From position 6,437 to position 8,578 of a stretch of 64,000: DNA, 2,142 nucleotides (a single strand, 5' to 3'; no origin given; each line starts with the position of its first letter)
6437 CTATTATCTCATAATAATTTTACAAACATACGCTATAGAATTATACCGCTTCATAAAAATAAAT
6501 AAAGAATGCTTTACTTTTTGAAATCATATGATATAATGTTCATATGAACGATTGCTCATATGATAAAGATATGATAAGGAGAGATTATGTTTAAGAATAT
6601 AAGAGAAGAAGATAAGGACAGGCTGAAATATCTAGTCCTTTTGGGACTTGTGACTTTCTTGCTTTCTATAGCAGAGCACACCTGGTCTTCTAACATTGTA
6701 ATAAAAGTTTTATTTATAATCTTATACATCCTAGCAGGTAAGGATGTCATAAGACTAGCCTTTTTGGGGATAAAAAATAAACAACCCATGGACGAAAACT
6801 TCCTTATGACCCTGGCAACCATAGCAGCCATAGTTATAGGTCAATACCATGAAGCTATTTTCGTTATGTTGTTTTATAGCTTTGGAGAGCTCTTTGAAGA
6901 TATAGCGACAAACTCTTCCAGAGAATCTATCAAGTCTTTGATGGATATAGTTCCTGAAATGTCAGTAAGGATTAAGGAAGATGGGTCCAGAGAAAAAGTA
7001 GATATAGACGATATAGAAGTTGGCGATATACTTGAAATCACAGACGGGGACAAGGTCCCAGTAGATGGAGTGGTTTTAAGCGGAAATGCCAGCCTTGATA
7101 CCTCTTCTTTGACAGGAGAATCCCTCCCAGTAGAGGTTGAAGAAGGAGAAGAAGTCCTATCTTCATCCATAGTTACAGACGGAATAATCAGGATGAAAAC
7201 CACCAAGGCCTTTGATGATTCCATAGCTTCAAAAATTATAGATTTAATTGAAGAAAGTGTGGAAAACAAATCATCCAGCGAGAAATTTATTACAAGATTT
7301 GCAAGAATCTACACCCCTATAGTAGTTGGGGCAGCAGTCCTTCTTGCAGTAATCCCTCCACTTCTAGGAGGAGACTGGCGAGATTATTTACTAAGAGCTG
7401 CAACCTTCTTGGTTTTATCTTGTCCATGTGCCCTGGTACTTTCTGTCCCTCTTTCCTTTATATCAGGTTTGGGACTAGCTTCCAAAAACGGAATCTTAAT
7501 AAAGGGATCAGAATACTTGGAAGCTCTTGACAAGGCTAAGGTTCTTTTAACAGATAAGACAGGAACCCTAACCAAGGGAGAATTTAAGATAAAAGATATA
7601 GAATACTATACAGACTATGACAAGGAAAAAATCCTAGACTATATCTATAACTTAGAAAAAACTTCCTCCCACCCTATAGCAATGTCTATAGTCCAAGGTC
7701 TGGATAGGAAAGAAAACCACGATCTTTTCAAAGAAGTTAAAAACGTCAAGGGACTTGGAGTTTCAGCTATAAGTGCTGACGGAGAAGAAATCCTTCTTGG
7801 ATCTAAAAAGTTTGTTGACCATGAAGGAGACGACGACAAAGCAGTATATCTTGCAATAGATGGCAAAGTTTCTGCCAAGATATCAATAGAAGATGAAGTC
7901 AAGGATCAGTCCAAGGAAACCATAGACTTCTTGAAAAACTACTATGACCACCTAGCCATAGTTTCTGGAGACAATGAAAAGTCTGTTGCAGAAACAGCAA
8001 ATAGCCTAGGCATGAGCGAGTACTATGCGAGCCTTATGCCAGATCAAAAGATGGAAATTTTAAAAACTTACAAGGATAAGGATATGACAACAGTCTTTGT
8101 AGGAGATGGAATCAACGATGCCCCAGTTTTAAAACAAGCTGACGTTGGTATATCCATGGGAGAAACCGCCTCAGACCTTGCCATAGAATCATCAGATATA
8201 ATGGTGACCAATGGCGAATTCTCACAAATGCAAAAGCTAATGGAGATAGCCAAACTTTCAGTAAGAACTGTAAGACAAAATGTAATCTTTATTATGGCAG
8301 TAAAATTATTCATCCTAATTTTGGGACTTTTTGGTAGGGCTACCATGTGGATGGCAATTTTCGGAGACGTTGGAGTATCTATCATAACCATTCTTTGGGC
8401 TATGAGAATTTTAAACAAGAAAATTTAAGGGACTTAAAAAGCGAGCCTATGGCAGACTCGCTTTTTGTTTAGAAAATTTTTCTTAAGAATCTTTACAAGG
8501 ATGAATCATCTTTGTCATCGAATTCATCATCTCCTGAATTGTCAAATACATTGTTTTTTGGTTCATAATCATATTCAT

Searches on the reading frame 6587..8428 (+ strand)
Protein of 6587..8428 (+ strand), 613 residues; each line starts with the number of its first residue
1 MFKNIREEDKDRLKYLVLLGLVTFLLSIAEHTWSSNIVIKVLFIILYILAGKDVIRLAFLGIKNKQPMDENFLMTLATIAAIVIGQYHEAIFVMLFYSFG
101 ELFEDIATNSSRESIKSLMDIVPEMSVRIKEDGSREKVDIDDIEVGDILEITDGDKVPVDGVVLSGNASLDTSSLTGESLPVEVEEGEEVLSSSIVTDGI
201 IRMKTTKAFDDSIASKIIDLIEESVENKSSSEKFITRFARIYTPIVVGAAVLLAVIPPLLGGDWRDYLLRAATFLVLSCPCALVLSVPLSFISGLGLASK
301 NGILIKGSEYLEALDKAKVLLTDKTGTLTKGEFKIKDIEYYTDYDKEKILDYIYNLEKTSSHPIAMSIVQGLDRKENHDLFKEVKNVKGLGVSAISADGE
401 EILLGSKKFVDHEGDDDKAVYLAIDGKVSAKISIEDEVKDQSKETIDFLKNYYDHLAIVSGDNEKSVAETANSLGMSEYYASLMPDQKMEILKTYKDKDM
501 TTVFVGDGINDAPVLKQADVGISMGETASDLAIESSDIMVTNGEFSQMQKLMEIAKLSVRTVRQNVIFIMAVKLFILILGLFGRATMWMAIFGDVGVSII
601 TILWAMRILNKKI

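Call 33: find_encoding_contigs(protein=window:6587-8428:+, flank=10000, max_places=1)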
Protein window:6587-8428:+ (613 aa): 23 contigs read that carry it; 1 place shown.
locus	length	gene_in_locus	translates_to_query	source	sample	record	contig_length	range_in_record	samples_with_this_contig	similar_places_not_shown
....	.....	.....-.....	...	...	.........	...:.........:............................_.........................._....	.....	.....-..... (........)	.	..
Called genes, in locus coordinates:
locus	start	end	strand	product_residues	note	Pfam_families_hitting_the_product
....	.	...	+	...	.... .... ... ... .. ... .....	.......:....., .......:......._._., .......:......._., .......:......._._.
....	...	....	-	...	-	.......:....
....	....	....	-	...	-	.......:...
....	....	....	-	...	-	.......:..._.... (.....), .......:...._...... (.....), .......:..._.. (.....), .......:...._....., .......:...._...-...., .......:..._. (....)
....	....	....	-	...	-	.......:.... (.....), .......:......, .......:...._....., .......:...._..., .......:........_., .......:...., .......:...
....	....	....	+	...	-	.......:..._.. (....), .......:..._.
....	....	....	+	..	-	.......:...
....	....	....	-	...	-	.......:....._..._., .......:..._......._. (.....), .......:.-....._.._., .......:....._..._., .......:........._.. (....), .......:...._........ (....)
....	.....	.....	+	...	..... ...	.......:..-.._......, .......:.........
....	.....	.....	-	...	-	-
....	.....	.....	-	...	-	-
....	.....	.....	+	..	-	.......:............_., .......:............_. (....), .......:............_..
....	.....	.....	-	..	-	-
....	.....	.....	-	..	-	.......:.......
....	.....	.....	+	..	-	-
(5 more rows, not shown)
